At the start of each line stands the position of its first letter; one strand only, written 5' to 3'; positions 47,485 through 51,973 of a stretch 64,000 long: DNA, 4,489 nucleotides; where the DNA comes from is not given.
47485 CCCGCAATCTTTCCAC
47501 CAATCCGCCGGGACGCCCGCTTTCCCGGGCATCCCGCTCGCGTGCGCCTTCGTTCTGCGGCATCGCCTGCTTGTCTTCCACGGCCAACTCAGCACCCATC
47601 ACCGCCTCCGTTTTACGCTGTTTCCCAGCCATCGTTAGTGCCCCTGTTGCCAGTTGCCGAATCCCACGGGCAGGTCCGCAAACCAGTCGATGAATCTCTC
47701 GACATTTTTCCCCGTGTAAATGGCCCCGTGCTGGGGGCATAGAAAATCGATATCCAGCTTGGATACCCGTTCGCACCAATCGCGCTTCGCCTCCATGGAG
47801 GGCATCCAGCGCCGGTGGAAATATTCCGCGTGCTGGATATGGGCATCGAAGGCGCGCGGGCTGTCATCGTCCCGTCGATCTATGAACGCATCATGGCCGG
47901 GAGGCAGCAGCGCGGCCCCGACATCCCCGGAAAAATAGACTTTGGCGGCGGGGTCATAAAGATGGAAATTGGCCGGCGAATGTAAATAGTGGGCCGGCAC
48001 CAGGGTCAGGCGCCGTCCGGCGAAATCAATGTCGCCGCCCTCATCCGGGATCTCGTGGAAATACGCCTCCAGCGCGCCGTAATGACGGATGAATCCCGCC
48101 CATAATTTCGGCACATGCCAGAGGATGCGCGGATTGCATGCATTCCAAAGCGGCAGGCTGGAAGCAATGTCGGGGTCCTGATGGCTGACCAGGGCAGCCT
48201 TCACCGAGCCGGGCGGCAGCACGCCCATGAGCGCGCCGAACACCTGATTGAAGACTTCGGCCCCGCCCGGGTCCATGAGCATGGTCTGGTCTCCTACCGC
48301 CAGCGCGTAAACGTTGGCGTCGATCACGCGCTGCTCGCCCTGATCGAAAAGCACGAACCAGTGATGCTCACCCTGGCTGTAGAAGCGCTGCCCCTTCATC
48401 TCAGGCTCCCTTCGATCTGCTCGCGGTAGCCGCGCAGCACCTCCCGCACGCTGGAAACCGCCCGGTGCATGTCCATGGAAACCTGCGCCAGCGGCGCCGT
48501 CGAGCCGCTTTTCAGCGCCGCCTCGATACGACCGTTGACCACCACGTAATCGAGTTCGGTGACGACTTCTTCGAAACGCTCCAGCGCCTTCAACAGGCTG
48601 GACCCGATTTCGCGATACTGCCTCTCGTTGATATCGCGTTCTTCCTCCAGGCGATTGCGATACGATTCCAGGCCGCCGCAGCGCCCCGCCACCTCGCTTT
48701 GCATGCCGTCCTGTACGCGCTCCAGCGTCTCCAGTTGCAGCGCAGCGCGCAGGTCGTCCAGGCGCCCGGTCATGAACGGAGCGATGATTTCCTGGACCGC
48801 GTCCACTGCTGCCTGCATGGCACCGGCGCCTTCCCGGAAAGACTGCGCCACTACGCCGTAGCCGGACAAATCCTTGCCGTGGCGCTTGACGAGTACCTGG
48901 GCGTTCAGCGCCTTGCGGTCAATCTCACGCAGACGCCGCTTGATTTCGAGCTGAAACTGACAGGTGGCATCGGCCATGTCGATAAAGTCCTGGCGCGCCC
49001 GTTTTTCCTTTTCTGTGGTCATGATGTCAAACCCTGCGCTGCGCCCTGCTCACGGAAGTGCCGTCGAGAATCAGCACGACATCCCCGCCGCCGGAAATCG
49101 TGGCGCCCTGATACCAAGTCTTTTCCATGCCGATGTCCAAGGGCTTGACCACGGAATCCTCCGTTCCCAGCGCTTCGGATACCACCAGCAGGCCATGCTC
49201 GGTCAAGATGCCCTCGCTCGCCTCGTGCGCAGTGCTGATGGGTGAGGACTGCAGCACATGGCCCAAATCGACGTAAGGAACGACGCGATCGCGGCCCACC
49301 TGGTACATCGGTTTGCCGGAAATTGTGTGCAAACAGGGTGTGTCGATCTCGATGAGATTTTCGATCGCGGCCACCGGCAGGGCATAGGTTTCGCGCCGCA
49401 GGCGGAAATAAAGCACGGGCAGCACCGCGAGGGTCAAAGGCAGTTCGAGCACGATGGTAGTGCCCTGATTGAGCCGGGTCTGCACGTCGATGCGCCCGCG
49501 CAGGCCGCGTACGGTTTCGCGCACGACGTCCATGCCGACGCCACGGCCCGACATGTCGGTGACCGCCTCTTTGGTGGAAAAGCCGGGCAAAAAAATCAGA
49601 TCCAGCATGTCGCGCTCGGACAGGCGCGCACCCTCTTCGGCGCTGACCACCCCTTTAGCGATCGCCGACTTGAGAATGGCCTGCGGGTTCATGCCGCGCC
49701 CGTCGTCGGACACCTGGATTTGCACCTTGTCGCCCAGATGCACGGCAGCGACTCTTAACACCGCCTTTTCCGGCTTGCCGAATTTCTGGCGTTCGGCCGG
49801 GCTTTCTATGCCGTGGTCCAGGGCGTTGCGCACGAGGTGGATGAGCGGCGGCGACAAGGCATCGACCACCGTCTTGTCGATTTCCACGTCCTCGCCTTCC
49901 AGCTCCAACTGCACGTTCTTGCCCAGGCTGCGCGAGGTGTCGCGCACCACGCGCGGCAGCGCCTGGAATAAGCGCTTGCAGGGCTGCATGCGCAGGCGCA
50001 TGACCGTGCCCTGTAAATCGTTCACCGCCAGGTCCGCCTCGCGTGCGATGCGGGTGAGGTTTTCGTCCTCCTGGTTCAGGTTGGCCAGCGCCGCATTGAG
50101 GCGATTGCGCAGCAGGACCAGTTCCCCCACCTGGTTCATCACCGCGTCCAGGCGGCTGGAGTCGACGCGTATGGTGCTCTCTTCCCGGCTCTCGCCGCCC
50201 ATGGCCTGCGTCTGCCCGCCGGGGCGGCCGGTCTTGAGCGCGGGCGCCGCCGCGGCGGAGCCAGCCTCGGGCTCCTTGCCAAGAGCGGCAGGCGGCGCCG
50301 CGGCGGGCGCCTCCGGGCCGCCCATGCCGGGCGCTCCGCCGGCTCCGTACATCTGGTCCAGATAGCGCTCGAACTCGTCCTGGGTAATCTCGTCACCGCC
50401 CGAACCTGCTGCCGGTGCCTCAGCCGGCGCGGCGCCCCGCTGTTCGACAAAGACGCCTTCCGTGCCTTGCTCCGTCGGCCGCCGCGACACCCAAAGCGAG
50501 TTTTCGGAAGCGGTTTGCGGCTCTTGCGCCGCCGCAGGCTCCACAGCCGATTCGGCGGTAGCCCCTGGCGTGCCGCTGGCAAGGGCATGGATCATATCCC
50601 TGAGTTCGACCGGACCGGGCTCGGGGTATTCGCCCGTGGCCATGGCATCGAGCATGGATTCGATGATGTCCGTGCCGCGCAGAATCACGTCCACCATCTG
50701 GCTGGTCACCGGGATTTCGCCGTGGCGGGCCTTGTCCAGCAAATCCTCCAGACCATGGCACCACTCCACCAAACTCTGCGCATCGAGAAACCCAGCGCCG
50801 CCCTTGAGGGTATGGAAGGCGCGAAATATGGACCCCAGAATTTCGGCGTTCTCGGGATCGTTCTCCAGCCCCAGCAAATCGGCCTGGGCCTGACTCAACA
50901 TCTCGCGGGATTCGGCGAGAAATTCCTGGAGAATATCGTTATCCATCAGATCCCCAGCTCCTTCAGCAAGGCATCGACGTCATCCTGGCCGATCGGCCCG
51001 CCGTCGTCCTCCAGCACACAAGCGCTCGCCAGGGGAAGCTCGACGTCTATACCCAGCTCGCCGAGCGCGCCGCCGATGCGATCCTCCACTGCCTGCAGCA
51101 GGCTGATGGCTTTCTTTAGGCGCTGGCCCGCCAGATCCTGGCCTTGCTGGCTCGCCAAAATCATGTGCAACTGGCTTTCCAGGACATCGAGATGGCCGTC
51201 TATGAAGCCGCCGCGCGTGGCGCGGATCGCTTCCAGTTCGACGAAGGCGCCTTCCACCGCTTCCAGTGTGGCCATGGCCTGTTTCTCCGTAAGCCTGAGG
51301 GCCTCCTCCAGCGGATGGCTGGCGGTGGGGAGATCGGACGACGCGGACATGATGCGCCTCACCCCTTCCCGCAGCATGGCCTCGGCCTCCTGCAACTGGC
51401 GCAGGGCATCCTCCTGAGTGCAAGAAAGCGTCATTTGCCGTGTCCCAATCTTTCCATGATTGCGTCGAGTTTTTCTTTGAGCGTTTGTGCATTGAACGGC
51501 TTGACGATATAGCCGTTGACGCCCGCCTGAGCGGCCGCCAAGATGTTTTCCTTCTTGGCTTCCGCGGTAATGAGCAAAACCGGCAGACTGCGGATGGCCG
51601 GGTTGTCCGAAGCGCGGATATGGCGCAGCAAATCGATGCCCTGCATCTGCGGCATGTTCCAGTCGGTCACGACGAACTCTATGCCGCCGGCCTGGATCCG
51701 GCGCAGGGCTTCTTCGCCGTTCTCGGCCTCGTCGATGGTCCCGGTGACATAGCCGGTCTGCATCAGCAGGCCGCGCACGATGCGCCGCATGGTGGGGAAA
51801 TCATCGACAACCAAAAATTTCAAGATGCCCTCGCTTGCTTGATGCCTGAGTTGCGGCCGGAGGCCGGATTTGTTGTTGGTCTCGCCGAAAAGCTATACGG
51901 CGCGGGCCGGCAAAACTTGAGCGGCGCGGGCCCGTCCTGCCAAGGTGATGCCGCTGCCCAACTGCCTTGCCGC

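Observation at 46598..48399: ODP-like metallo-beta-lactamase/di-iron-fold protein coupled to a soluble MCP at the end of the cheYZA operon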

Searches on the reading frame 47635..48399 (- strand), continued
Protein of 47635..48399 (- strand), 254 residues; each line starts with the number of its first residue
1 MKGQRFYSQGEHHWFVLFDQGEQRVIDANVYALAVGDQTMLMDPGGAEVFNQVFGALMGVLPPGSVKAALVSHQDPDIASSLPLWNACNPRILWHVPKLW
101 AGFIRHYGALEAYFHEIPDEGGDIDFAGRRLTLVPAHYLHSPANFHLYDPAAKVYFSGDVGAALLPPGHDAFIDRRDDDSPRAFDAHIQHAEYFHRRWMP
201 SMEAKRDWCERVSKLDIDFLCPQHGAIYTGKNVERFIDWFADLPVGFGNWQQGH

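Call 95: find_encoding_contigs(protein=P0059, flank=6000, max_places=1)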
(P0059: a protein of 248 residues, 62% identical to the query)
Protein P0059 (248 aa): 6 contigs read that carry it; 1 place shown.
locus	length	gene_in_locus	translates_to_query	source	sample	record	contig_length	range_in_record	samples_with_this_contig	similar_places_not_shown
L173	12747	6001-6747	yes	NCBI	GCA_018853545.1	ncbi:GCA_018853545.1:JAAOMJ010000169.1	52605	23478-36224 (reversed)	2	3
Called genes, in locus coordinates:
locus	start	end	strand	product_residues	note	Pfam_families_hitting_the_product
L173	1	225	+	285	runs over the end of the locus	PF13677:MotB_plug, PF00691:OmpA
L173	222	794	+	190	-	PF00015:MCPsignal, PF07363:DUF1484 (weak)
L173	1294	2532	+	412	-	PF00015:MCPsignal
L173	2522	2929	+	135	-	PF00072:Response_reg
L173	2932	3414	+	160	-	PF04344:CheZ (weak)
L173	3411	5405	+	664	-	PF01627:Hpt, PF02895:H-kinase_dim, PF02518:HATPase_c, PF01584:CheW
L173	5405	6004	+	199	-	-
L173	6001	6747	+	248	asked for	PF00753:Lactamase_B, PF19583:ODP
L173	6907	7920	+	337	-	PF00015:MCPsignal, PF13682:CZB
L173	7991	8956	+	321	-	PF01584:CheW, PF00072:Response_reg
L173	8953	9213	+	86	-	PF13426:PAS_9 (weak)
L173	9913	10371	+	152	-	PF13682:CZB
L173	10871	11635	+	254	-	PF07238:PilZ (weak)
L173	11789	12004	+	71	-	-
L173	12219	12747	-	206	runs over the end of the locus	PF07282:Cas12f1-like_TNB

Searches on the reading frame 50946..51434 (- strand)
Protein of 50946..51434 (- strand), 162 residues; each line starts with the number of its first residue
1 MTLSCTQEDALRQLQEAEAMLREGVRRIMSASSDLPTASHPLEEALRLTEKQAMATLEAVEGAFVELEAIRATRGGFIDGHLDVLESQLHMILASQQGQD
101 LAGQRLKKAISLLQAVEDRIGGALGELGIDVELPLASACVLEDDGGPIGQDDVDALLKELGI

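Call 3: search_protein_families(library=pfam, proteins=[window:50946-51434:-], max_evalue=0.01)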
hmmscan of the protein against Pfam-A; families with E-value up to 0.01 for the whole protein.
window:50946-51434:- (162 aa): 1 family
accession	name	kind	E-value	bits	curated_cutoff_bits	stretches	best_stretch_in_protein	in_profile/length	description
PF04344.18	CheZ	-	1.3e-08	35.4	30.7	1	83-161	112-202/203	Chemotaxis phosphatase, CheZ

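Call 14: search_protein_families(library=ncbifam, proteins=[window:50946-51434:-], max_evalue=1)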
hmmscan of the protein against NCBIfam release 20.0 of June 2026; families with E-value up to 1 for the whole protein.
window:50946-51434:- (162 aa): 2 families
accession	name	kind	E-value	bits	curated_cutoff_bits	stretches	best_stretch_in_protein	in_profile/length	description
NF008368.0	PRK11166.1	equivalog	0.00015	21.6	257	1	84-120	129-165/217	protein phosphatase CheZ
NF041505.1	HrpD6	equivalog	0.2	11.8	100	1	89-120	13-43/80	HrpD6 family protein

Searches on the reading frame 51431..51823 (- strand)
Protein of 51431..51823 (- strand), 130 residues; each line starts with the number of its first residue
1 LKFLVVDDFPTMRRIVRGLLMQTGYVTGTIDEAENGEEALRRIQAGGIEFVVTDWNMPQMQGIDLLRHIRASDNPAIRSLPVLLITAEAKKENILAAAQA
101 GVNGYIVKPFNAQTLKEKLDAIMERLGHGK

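Call 3: search_protein_families(library=pfam, proteins=[window:51431-51823:-], max_evalue=0.01)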
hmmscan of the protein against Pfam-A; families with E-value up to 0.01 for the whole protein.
window:51431-51823:- (130 aa): 1 family
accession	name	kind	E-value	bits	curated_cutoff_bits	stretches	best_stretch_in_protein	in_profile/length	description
PF00072.30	Response_reg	-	2.9e-28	98.7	30.2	1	4-119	2-110/111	Response regulator receiver domain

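Call 14: search_protein_families(library=ncbifam, proteins=[window:51431-51823:-], max_evalue=1)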
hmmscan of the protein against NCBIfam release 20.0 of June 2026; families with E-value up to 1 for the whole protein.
window:51431-51823:- (130 aa): 103 families (the best 25 are shown)
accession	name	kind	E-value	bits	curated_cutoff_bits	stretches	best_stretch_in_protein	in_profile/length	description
NF007901.0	PRK10610.1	equivalog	3.5e-50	169.4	189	1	1-127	6-128/129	chemotaxis response regulator CheY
TIGR02154.1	PhoB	equivalog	3.3e-20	72.4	296.2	1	2-126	4-123/226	phosphate regulon transcriptional regulator PhoB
NF041734.1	resp_reg_RppA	equivalog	1.1e-19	70.8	250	1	1-125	1-120/229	two-component system response regulator RppA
NF045944.1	ResRegRpaBCyano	equivalog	5.1e-17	62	330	1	4-127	1-116/229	response regulator transcription factor RpaB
NF008099.0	PRK10841.1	equivalog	5.1e-17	60.9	920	1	1-126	825-943/949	two-component system sensor histidine kinase RcsC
NF051850.1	RespRegRprY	equivalog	8.2e-17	61.4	370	1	2-126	6-123/234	response regulator transcription factor RprY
NF041733.1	resp_reg_CseB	equivalog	1.7e-16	60.3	350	1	2-127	2-119/228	two-component system response regulator CseB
NF011874.0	PRK15347.1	equivalog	2.7e-16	58.8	852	1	1-121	691-808/921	two component system sensor kinase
NF007935.0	PRK10651.1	equivalog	2.9e-16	59.3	250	1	3-121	9-122/216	two-component system response regulator NarL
NF041866.1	EpsW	equivalog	3.8e-16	58.9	200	1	3-123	8-125/131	exopolysaccharide biosynthesis response regulator EpsW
NF041367.1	CheY_Halo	equivalog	6.6e-16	58.7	200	1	4-122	2-113/114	chemotaxis protein CheY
NF053854.1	RespRegPhoBBctds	equivalog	2.3e-15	56.6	270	1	4-125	2-117/225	two-component system response regulator PhoB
NF007005.1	PRK09468.1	equivalog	3.4e-15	56.1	331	1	2-126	5-122/237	osmolarity response regulator transcription factor OmpR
NF008469.0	PRK11361.1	equivalog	6.3e-15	54.8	714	1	2-116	6-113/461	acetoacetate metabolism transcriptional regulator AtoC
NF000402.1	vanR-B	exception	8.5e-15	54.8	480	1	2-127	4-121/219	vancomycin resistance response regulator transcription factor VanR-B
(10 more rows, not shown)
